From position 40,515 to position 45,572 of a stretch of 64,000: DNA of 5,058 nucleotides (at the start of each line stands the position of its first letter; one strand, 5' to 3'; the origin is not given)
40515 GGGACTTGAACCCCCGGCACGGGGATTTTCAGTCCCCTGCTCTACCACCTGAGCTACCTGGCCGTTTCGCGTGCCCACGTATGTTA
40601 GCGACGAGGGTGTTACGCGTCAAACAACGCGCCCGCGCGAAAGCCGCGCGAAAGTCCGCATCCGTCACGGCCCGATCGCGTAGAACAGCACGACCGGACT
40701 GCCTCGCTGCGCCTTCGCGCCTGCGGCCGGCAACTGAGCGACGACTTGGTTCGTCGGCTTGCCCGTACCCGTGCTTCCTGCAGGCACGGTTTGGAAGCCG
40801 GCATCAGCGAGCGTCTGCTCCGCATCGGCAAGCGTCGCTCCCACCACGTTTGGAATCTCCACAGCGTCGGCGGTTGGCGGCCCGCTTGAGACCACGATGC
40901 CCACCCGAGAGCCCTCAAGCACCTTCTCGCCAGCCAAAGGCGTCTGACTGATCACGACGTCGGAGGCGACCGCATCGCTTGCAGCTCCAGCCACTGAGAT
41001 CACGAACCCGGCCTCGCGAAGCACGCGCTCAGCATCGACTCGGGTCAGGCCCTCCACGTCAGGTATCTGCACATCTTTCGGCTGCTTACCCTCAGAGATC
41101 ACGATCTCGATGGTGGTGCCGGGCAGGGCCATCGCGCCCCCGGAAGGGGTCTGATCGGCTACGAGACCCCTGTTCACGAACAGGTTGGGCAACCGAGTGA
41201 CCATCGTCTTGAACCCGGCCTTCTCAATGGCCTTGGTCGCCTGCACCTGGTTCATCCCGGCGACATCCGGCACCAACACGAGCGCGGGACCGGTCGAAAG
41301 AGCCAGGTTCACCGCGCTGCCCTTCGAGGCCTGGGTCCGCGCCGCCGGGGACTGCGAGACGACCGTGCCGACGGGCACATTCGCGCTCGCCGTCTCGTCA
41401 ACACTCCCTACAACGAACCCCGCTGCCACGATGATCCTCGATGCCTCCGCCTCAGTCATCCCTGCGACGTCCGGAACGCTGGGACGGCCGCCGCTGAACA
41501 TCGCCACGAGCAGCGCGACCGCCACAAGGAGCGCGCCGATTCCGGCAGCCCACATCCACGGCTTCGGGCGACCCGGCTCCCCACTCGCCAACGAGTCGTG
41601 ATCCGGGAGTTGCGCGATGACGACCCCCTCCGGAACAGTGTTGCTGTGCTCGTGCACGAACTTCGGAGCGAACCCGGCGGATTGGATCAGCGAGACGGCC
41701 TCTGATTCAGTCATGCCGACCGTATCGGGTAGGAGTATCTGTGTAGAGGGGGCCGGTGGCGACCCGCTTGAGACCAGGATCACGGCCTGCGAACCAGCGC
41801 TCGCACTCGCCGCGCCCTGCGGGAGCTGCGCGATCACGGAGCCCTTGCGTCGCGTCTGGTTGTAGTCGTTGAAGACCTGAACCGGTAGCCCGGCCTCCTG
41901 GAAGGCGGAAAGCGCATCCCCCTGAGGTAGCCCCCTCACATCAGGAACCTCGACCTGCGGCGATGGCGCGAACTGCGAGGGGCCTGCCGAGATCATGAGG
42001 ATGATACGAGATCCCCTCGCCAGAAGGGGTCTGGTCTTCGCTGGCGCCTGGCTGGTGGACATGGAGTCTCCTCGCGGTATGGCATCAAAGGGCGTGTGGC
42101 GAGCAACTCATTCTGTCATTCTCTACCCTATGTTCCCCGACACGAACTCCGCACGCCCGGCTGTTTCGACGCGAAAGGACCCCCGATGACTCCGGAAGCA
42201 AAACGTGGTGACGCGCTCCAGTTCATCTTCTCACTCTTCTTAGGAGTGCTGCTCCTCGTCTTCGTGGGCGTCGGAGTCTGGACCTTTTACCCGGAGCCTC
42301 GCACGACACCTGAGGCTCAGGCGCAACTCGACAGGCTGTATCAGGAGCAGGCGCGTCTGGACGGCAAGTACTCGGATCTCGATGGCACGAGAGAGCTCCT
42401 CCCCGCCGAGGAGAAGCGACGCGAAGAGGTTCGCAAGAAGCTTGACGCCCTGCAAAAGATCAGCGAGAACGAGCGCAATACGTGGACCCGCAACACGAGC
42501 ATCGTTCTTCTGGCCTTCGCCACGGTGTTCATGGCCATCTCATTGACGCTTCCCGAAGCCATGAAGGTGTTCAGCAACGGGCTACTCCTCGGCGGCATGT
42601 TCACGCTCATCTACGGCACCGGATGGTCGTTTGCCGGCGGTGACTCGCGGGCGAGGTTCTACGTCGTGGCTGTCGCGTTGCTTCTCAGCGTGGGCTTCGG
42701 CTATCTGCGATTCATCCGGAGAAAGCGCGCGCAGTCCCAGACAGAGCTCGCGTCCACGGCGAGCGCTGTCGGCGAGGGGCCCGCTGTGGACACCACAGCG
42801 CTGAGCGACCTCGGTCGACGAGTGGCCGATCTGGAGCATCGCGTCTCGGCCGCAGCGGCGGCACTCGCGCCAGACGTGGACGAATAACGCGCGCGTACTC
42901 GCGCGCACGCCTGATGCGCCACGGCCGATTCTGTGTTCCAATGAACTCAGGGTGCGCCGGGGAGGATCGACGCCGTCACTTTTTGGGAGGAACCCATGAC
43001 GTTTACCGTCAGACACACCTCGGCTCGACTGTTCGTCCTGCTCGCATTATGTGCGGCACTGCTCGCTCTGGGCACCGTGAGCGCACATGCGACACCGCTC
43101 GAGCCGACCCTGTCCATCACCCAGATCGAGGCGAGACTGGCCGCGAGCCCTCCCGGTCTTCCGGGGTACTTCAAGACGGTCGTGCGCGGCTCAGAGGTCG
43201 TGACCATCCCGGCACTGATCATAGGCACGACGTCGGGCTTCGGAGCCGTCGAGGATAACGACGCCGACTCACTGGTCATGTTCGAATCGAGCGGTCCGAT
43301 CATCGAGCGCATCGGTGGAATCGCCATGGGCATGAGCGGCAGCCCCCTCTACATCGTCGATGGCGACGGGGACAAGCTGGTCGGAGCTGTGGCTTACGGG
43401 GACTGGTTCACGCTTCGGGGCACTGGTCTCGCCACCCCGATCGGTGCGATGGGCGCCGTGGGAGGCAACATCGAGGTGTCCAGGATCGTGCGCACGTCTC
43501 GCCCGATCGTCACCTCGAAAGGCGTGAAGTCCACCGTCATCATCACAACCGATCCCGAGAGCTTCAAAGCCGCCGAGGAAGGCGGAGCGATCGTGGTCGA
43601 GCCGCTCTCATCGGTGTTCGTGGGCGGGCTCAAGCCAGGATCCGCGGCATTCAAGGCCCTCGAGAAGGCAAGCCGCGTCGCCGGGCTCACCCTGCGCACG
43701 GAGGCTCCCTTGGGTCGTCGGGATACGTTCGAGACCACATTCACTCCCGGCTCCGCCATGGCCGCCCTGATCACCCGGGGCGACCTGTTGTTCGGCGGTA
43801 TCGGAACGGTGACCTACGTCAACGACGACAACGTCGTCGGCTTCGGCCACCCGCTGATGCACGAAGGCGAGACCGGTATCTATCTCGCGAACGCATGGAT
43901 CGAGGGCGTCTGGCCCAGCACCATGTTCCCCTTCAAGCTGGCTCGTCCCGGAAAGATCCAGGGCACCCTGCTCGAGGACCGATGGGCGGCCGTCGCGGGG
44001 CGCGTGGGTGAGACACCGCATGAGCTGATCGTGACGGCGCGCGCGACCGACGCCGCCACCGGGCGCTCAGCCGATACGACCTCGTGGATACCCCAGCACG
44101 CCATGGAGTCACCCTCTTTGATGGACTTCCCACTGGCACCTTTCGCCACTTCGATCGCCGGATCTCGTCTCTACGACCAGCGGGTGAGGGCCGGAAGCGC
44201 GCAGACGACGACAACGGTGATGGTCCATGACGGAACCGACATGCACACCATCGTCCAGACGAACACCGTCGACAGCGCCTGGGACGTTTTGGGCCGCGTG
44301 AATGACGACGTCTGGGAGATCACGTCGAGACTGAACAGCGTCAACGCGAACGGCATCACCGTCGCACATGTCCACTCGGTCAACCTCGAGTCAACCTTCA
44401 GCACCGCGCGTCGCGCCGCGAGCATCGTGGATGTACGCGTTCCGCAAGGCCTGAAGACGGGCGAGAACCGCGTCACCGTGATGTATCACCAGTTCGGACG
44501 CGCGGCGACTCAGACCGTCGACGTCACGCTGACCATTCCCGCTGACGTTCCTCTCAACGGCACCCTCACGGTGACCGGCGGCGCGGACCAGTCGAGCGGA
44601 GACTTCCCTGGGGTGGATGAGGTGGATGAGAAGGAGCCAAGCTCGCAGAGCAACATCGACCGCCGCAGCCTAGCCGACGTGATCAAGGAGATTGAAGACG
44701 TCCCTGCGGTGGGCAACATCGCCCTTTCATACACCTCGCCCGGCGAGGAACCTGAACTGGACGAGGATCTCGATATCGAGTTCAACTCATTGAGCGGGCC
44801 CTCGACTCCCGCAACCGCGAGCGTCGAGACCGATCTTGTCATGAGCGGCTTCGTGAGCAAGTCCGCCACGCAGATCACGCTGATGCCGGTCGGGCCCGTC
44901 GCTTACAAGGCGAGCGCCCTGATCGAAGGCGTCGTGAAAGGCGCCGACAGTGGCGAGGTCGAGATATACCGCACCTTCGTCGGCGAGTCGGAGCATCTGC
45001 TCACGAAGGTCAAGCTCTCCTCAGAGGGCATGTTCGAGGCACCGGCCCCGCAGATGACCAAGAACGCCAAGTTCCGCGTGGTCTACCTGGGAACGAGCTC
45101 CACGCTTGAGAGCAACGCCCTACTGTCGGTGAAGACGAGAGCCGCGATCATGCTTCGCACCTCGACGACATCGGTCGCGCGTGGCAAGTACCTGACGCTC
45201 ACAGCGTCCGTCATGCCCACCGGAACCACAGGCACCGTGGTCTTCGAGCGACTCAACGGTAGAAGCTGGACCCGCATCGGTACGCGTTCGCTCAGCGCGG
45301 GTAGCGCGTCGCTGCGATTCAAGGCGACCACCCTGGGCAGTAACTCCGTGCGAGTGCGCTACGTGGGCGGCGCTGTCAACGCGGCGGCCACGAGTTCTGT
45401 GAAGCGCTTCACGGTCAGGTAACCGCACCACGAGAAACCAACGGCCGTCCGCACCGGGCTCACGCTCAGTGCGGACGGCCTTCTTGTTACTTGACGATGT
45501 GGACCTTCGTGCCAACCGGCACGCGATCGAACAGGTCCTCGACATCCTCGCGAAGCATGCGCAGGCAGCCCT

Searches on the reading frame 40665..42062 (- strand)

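Call 6: search_protein_families(library=pfam, proteins=[window:40665-42062:-], max_evalue=0.01)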
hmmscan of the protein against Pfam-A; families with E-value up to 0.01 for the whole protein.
window:40665-42062:- (465 aa): 2 families
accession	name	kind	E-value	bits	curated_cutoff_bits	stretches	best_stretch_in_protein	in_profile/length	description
PF03793.24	PASTA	-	2.2e-72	239.3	23.2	6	196-256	3-63/64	PASTA domain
PF13399.11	LytR_C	-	0.0016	19.7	22.2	0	205-260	17-65/86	LytR cell envelope-related transcriptional attenuator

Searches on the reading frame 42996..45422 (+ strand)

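Call 33: search_protein_families(library=pfam, proteins=[window:42996-45422:+], max_evalue=0.0001)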
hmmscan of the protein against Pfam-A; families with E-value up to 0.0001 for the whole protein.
window:42996-45422:+ (808 aa): 2 families
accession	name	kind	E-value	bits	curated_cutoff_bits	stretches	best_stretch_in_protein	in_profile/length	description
PF16640.11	Big_3_5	-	5.7e-11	43.3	35.5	1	722-807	3-87/88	Bacterial Ig-like domain (group 3)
PF05580.18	Peptidase_S55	-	3.8e-05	24.3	25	0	101-134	163-192/210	SpoIVB peptidase S55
